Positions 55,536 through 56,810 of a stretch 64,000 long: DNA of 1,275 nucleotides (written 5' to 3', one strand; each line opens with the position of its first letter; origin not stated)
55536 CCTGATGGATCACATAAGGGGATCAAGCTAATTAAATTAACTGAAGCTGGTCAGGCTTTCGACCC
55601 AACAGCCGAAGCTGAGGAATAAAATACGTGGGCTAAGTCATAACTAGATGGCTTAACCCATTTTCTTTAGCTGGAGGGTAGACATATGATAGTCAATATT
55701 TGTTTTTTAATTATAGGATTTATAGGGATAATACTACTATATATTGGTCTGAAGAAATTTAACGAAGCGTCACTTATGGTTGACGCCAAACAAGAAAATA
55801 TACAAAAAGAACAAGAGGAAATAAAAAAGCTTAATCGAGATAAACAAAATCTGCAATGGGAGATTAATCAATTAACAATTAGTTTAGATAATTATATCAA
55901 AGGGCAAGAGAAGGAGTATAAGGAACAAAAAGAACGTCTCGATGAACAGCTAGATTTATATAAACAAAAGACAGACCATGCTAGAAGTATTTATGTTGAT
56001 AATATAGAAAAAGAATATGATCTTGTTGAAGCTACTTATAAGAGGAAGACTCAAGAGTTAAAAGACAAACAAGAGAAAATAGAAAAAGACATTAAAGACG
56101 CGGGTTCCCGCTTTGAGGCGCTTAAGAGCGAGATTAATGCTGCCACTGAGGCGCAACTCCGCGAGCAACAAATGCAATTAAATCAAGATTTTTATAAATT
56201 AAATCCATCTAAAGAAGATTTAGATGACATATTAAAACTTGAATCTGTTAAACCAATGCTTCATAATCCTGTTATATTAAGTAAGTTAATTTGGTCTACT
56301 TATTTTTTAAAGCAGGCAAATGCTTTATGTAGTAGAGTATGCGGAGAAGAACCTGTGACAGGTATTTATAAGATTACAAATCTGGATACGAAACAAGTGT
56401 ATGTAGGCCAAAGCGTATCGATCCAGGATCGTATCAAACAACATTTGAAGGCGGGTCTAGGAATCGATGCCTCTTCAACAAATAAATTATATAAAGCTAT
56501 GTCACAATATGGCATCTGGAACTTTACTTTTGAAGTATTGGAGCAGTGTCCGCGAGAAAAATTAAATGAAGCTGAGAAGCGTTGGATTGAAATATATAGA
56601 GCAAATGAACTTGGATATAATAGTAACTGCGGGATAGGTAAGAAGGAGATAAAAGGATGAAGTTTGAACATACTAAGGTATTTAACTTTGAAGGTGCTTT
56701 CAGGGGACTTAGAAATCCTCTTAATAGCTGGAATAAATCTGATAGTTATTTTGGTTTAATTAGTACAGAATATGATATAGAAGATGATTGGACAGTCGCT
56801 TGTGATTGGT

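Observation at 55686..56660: Membrane-anchored, coiled-coil-tethered GIY-YIG nuclease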

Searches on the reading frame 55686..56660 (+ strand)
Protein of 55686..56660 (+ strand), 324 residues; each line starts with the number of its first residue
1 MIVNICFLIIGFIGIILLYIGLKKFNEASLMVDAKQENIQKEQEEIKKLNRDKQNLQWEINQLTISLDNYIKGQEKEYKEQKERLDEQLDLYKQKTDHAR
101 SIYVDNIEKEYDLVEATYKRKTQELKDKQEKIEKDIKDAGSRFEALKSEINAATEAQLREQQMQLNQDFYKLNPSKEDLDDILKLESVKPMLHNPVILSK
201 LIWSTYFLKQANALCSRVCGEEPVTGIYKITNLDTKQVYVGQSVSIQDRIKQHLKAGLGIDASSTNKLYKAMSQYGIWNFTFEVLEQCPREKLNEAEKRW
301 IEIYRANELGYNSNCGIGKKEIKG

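Call 3: search_protein_families(library=pfam, proteins=[window:55686-56660:+], max_evalue=0.01)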
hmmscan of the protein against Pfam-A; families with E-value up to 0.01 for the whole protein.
window:55686-56660:+ (324 aa): 1 family
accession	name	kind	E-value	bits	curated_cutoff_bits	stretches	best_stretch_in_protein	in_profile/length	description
PF01541.30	GIY-YIG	-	2e-08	34.8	22.6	1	226-307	3-75/78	GIY-YIG catalytic domain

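Call 4: search_protein_families(library=phrogs, proteins=[window:55686-56660:+], max_evalue=0.001)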
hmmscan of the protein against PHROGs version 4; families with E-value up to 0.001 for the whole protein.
window:55686-56660:+ (324 aa): 7 families
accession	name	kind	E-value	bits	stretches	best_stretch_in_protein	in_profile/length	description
phrog_314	-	DNA, RNA and nucleotide metabolism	3e-21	77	1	223-316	177-265/574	homing endonuclease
phrog_5123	-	DNA, RNA and nucleotide metabolism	6.4e-20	72.6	1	226-317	3-92/152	homing endonuclease with GIY-YIG motif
phrog_7168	-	DNA, RNA and nucleotide metabolism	8.2e-17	62.6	1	226-316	3-96/284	homing endonuclease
phrog_19446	-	DNA, RNA and nucleotide metabolism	1.3e-09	39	1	226-302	3-77/254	homing endonuclease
phrog_19106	-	unknown function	1.3e-07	32.8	1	225-310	32-117/197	-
phrog_26160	-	unknown function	1.6e-06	28.5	1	224-314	182-278/278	-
phrog_16999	-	other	0.00014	22.6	0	10-121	178-273/288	Fe-S oxidoreductase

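Call 5: search_protein_families(library=padloc, proteins=[window:55686-56660:+], max_evalue=1)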
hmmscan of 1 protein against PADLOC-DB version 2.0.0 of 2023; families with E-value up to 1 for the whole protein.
window:55686-56660:+ (324 aa): 15 families
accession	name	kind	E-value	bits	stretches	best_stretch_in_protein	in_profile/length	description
PDLC03701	HEase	-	5.6e-10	37.5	1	225-312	3-91/271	homing endonuclease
PDLC03693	HEase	-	6.2e-08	30.2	1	224-305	107-188/313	homing endonuclease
PDLC03973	UzuA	-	0.00011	19.8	1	224-314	183-278/278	-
PDLC03865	LmuB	-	0.00014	18.2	1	34-183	544-705/1007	-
PDLC00553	JetC2|JetC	-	0.00059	15.8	1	28-161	831-965/1361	DUF3584 domain; MukB-like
PDLC03975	UzuA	-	0.0012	16.5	1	234-254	165-186/277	-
PDLC04923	PDC-S14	-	0.0013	15.9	1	225-255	71-106/320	-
PDLC00518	JetC1|JetC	-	0.0024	13.7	1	26-154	706-830/1112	DUF3584 domain; MukB-like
PDLC00648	ZorA3|ZorA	-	0.009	12.8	1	35-169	303-437/692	MotA/ExbB/TolQ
PDLC02756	PbeC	-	0.012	12.6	1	35-173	310-445/643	PbeC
PDLC00601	ZorA1|ZorA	-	0.012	12.2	1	44-178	326-460/699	MotA/ExbB/TolQ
PDLC00519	JetC1|JetC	-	0.032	10.4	1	31-172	285-439/1097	DUF3584 domain; MukB-like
PDLC00507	JetC1|JetC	-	0.068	9.4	1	31-193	315-468/1215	DUF3584 domain; MukB-like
PDLC03868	LmuB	-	0.11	8.8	1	31-166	615-760/1035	-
PDLC00517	JetC1|JetC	-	0.17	8.1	1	32-167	700-831/1119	DUF3584 domain; MukB-like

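Call 6: search_protein_families(library=ncbifam, proteins=[window:55686-56660:+], max_evalue=1)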
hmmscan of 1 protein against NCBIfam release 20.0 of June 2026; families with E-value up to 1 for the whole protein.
window:55686-56660:+ (324 aa): 11 families
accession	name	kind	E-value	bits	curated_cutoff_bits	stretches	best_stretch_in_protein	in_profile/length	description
TIGR01453.1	grpIintron_endo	subfamily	1.9e-19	70.6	56.05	1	226-312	3-86/215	group I intron endonuclease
TIGR03319.1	RNase_Y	equivalog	0.026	13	454.35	1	7-168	4-164/514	ribonuclease Y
TIGR01843.1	type_I_hlyD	subfamily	0.055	12.4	208.65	1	33-168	121-257/422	HlyD family type I secretion periplasmic adaptor subunit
NF040736.1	efflux_SaoE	equivalog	0.071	12.3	325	1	3-71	113-184/352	efflux transporter SaoE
NF037998.2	RND_1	equivalog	0.076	10.6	400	1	9-149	1013-1136/1237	protein translocase SecDF, variant type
NF052432.1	TC0500_fam_Inc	equivalog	0.097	12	240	1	9-152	76-208/214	TC0500 family inclusion membrane protein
NF009989.0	PRK13455.1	equivalog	0.15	12.1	249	1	2-56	32-81/185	F0F1 ATP synthase subunit B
NF005904.0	PRK07883.1-2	equivalog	0.25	9.6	969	1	224-256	232-264/584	DEDD exonuclease domain-containing protein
NF043058.1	T4SS_LegC2C7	subfamily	0.33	9.9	350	1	37-163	129-260/348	LegC2/C7 family Dot/Icm T4SS effector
NF033930.1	pneumo_PspA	exception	0.73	8.5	850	0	23-180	72-226/659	pneumococcal surface protein A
NF009344.0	PRK12705.1-1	equivalog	0.79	8.2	831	0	35-161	90-222/572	hypothetical protein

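Call 7: search_protein_families(library=pfam, proteins=[window:55686-56660:+], max_evalue=10)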
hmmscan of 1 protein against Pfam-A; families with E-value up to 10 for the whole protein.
window:55686-56660:+ (324 aa): 7 families
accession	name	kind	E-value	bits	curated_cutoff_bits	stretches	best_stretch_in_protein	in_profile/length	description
PF01541.30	GIY-YIG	-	2e-08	34.8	22.6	1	226-307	3-75/78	GIY-YIG catalytic domain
PF19745.5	FUT8_N_cat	-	0.07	12.3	27.6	1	5-174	11-174/499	Alpha-(1,6)-fucosyltransferase N- and catalytic domains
PF06157.16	DUF973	-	0.092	12.3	26.4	1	2-29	172-201/309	Protein of unknown function (DUF973)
PF00038.26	Filament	-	0.13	12.3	40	1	24-97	197-266/313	Intermediate filament protein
PF02601.20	Exonuc_VII_L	-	0.62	9.9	35.9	1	51-171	140-265/315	Exonuclease VII, large subunit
PF13865.11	FoP_duplication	-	0.88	10.7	24.6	1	73-96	40-64/81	C-terminal duplication domain of Friend of PRMT1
PF10211.14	Ax_dynein_light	-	1.2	9.6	26.4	1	37-100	119-182/187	Axonemal dynein light chain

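Call 9: find_homologous_proteins(query=window:55686-56660:+)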
Query window:55686-56660:+ (324 aa): 2804 proteins with E <= 0.001 among 4709 candidates; the best 120 are listed.
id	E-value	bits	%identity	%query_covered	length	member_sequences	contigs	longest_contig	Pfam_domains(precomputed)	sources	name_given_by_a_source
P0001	7.8e-208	707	100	100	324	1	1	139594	PF01541.31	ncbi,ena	-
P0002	1.6e-122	427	65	91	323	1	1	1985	PF01541.31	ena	-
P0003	2.3e-101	357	56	91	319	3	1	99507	PF01541.31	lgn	-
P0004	1.0e-93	332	54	93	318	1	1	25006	PF01541.31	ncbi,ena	-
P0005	1.3e-92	328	52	98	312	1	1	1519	PF01541.31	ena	-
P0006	8.8e-88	313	50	97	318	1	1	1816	PF07464.17,PF01541.31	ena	-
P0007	4.8e-86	307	52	96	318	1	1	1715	PF07464.17,PF01541.31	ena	-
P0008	6.9e-86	306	52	96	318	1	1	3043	PF07464.17,PF01541.31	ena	-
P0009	7.7e-86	306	52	96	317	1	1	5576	PF07464.17,PF01541.31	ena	-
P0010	6.8e-85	303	49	95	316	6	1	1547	PF01541.31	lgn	-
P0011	1.1e-83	299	49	93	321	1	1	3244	PF01541.31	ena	-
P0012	1.5e-83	299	48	96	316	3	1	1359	PF01541.31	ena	-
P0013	4.2e-83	297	57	74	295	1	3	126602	PF01541.31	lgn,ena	-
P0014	1.3e-82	296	49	98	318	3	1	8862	PF01541.31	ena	-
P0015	1.1e-81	293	57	73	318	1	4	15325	PF01541.31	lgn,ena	-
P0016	2.8e-81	291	52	81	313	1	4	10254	PF01541.31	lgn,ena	-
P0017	5.5e-81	290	48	97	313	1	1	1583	PF01541.31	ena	-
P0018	1.7e-80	289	47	95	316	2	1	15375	PF01541.31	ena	-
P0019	8.3e-80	286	51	88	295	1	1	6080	PF01541.31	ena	-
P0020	1.7e-79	285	50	81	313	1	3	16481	PF01541.31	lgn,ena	-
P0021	2.1e-79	285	49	94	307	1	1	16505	PF01541.31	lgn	-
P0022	3.0e-79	285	46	96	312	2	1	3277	PF01541.31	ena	-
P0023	2.4e-76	275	48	94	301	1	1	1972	PF01541.31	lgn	-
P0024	7.5e-76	273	46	97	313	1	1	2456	PF01541.31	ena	-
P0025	2.4e-75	272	46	91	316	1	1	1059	PF01541.31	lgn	-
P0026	7.5e-75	270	46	92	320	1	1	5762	PF01541.31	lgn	-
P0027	2.3e-74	269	51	77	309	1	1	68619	PF01541.31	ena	-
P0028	3.4e-74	268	46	97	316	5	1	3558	PF01541.31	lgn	-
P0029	1.4e-73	266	46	94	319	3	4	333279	PF01541.31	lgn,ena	-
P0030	2.3e-73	265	49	86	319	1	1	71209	PF01541.31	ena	-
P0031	2.4e-73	265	44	94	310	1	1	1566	PF01541.31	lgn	-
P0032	5.0e-73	264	45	94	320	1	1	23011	PF01541.31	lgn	-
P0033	5.5e-73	264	44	95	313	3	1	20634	PF01541.31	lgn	-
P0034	1.4e-72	263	48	87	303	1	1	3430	PF01541.31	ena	-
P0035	1.5e-72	263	44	92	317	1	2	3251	PF01541.31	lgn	-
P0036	3.3e-72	261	44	95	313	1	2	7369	PF01541.31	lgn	-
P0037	3.9e-72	261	48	83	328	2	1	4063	PF01541.31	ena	-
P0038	4.2e-72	261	45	95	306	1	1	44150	PF01541.31,PF28533.1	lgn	-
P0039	4.5e-72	261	47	87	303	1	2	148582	PF01541.31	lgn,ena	-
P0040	1.7e-71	259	41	96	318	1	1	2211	PF01541.31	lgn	-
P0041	2.4e-71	259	47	87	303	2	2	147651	PF01541.31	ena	-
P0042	2.5e-71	259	46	94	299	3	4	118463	PF01541.31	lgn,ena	-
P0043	3.6e-71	258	43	94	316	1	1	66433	PF01541.31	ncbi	-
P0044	5.2e-71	258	49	75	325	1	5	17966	PF01541.31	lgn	-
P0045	6.2e-71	257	44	91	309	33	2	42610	PF01541.31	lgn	-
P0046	7.3e-71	257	47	87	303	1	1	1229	PF01541.31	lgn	-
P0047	8.4e-71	257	49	80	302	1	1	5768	PF01541.31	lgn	-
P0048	8.6e-71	257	43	98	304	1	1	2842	PF01541.31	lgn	-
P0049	1.1e-70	256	49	73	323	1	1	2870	PF01541.31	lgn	-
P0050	1.4e-70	256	43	93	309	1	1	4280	PF01541.31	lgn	-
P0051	2.0e-70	256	47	87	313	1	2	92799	PF01541.31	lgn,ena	-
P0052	2.4e-70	255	48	87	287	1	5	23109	PF01541.31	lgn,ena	-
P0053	2.7e-70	255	43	91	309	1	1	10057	PF01541.31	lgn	-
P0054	3.5e-70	255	44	96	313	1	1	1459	PF01541.31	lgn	-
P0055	3.7e-70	255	48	80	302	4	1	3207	PF01541.31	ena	-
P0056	4.1e-70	255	49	80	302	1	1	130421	PF01541.31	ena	-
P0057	8.2e-70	254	47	87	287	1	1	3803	PF01541.31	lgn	-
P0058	9.2e-70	253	43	95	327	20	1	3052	PF01541.31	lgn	-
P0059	9.3e-70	253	42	98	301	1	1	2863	PF01541.31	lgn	-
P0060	9.8e-70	253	47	87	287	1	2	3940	PF01541.31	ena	-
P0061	1.1e-69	253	47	87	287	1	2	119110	PF01541.31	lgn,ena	-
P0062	1.2e-69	253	47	87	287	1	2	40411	PF01541.31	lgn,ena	-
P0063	1.3e-69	253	47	87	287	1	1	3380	PF01541.31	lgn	-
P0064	1.4e-69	253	47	87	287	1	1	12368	PF01541.31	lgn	-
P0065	1.5e-69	253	48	81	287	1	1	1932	PF01541.31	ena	-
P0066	1.7e-69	253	47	87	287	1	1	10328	PF01541.31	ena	-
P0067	1.8e-69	252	44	96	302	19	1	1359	PF01541.31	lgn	-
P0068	1.9e-69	252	45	88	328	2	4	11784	PF01541.31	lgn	-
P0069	2.2e-69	252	47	87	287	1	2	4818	PF01541.31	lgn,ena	-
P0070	2.4e-69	252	44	97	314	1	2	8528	PF01541.31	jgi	-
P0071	2.5e-69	252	47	87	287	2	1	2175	PF01541.31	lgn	-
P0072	2.7e-69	252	44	94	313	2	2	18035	PF01541.31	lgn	-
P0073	3.1e-69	252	42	94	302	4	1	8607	PF01541.31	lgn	-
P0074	3.6e-69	251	42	91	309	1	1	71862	PF01541.31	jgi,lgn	jgi:hypothetical protein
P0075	4.3e-69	251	45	94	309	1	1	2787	PF01541.31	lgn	-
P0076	4.4e-69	251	53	74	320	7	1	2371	PF01541.31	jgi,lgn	jgi:hypothetical protein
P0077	5.1e-69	251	41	96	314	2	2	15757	PF01541.31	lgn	-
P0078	5.8e-69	251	44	90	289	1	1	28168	PF01541.31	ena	-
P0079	5.9e-69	251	47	87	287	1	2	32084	PF01541.31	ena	-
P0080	5.9e-69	251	49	73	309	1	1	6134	PF01541.31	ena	-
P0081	6.8e-69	251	48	81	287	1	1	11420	PF01541.31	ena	-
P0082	9.3e-69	250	44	97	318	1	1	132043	PF01541.31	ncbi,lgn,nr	ncbi:MAG: GIY-YIG nuclease family protein [Ruminococcus sp.]|nr:GIY-YIG nuclease family protein [Rum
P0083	9.7e-69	250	44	90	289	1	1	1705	PF01541.31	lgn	-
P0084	1.4e-68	250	45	84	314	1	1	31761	PF01541.31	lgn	-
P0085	1.6e-68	249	44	93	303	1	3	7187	PF01541.31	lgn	-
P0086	1.7e-68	249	48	77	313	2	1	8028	PF01541.31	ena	-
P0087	1.9e-68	249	51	74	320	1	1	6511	PF01541.31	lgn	-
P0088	2.1e-68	249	51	74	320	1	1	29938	PF01541.31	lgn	-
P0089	2.1e-68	249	51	74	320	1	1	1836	PF01541.31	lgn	-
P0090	2.3e-68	249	43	90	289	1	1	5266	PF01541.31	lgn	-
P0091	2.7e-68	249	43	90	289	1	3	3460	PF01541.31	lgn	-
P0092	3.1e-68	248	42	96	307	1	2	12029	PF01541.31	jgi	-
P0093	3.8e-68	248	43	90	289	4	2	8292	PF01541.31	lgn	-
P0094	3.9e-68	248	42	98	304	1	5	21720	PF01541.31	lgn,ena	-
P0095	3.9e-68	248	43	90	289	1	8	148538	PF01541.31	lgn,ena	-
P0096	4.0e-68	248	42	98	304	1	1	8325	PF01541.31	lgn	-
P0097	4.2e-68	248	44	96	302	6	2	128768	PF01541.31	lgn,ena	-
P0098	6.6e-68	247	42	94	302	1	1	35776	PF01541.31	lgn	-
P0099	8.6e-68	247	42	98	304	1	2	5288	PF01541.31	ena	-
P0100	8.7e-68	247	45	94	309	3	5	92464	PF01541.31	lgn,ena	-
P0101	1.2e-67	246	42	98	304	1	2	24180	PF01541.31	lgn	-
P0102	1.2e-67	246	45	94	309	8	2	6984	PF01541.31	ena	-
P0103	1.3e-67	246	42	90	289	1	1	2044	PF01541.31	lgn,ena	-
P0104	1.4e-67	246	42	98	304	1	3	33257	PF01541.31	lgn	-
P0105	1.5e-67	246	43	90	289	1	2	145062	PF01541.31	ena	-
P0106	1.7e-67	246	42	98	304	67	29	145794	PF01541.31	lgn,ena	-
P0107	1.8e-67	246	50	78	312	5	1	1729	PF01541.31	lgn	-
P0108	1.9e-67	246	42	98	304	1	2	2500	PF01541.31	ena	-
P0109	1.9e-67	246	43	90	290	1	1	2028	PF01541.31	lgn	-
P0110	1.9e-67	246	42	90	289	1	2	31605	PF01541.31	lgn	-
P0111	2.0e-67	246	44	94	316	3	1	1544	PF01541.31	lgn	-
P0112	2.1e-67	246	44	89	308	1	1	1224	PF01541.31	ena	-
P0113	2.5e-67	245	43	90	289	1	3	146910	PF01541.31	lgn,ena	-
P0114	2.5e-67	245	43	90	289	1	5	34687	PF01541.31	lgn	-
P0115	2.5e-67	245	42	90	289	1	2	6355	PF01541.31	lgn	-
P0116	3.4e-67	245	45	87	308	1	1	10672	PF01541.31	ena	-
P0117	3.8e-67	245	43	96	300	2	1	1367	PF01541.31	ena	-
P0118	3.9e-67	245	42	90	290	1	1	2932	PF01541.31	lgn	-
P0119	4.3e-67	245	44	94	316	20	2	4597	PF01541.31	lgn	-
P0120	4.3e-67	245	45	87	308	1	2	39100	PF01541.31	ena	-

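Call 15: search_dna_similar(query=window:55686-56660:+, collection=phages, mode=protein, max_rows=40)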
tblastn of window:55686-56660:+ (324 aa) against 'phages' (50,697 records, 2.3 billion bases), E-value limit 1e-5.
Records with a match: 79; places in all: 84; records where one place covers at least 80% of the query: 0.
Best place of each record, by identity: <60% 79.
By first word of the organism name: Klebsiella 24; Bacillus 9; Enterococcus 9; Flavobacterium 8; uncultured 6; Serratia 6; Listeria 4; Escherichia 4; Caudoviricetes 2; Acinetobacter 2; and 4 more.
By host as written in the record: Klebsiella pneumoniae 11; - 9; Flavobacterium psychrophilum 950106-1/1 4; Flavobacterium psychrophilum 020612-2/1 3; Serratia sp. 3; Bacillus anthracis Sterne 2; Enterococcus faecium 2; Bacillus cereus VKM B-370 2; and 32 more.
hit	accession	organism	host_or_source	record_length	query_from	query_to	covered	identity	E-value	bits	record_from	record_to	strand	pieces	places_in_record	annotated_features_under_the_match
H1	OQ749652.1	Phage Phass-1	human gut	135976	146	316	53%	40.3%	4e-28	120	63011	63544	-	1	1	hypothetical protein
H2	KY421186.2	Flavobacterium phage FL-1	Flavobacterium sp. B183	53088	169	315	45%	28.8%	9e-6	53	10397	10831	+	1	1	hypothetical protein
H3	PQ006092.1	bajarodcaudo virus 1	Chaetodipus spinatus feces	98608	217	316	31%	39.2%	7e-10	66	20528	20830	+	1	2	intron associated endonuclease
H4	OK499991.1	Bacillus phage vB_BanS_Sophrita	Bacillus anthracis Sterne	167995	223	324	31%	38.0%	2e-8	61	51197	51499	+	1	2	GIY-YIG endonuclease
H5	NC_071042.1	Bacillus phage vB_BanS_Sophrita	Bacillus anthracis Sterne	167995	223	324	31%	38.0%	2e-8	61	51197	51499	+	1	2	homing endonuclease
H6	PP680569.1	Enterococcus phage VRE9_3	Enterococcus faecium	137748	224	316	29%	41.5%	1e-11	71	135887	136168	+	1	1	homing endonuclease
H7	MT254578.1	Bacillus phage Izhevsk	Bacillus cereus VKM B-370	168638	214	315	31%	37.7%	3e-6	55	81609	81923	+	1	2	GIY-YIG endonuclease | hypothetical protein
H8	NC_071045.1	Bacillus phage Izhevsk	Bacillus cereus VKM B-370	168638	214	315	31%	37.7%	3e-6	55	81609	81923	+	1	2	homing endonuclease | hypothetical protein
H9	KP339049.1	Enterococcus phage EFDG1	Enterococcus faecalis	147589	222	323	31%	36.8%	2e-7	59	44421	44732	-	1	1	homing endonuclease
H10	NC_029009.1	Enterococcus phage EFDG1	Enterococcus faecalis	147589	222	323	31%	36.8%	2e-7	59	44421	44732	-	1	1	homing endonuclease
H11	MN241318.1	Enterococcus phage PEf771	Enterococcus faecalis YN771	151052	222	323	31%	36.8%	2e-7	59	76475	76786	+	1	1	group I intron endonuclease family protein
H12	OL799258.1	Enterococcus phage phiSHEF13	Enterococcus faecium E1071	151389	222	323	31%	36.8%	2e-7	59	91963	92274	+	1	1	GIY-YIG nuclease family protein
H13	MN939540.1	Listeria phage vB_Liva_VAfA18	Listeria ivanovii subsp. ivanovii ...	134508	226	312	27%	42.9%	5e-11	70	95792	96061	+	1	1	putative endonuclease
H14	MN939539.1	Listeria phage vB_Lino_VEfB7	Listeria innocua BE307/15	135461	226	312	27%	42.9%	5e-11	70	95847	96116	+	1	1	putative homing intron endonuclease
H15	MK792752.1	Listeria phage vB-LmoM-SH3-3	Listeria monocytogenes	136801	226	312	27%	42.9%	5e-11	70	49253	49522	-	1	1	record has no annotation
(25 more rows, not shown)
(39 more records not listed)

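Call 16: get_annotated_region(hit=H1, flank=6000)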
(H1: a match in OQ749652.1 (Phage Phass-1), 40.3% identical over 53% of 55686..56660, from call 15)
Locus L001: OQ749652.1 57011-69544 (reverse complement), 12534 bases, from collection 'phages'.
description: Phage Phass-1, complete genome.
organism: Phage Phass-1 (NCBI taxid 3043662)
taxonomy: Viruses; Duplodnaviria; Heunggongvirae; Uroviricota; Caudoviricetes; Caudoviricetes code 15 clade
host: -; source: human gut; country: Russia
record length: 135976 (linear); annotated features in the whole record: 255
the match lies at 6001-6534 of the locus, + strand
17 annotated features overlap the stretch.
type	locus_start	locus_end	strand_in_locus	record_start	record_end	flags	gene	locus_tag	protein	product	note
CDS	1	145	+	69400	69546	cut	-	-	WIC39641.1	hypothetical protein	-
CDS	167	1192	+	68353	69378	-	-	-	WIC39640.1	hypothetical protein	-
CDS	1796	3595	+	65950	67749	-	-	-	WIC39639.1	hypothetical protein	-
CDS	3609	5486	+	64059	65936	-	-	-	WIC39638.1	hypothetical protein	-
CDS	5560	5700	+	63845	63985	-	-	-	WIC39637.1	hypothetical protein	-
CDS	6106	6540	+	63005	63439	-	-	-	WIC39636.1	hypothetical protein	-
CDS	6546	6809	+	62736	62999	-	-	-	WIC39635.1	hypothetical protein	-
tRNA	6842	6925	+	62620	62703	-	-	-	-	tRNA-Leu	-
tRNA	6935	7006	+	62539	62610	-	-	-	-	tRNA-TERM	tRNA-Sup-CTA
tRNA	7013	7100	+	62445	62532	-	-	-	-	tRNA-TERM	tRNA-Sup-CTA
CDS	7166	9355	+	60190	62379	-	-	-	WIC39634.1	ribonucleotide reductase of class III (anaerobic), large subunit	-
CDS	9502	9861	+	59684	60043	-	-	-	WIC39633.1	ribonucleotide reductase of class III (anaerobic), activating protein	-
CDS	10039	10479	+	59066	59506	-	-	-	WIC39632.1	hypothetical protein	-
CDS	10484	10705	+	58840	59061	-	-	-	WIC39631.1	hypothetical protein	-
CDS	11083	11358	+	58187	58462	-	-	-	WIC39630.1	thymidylate synthase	Thymidylate synthase ThyX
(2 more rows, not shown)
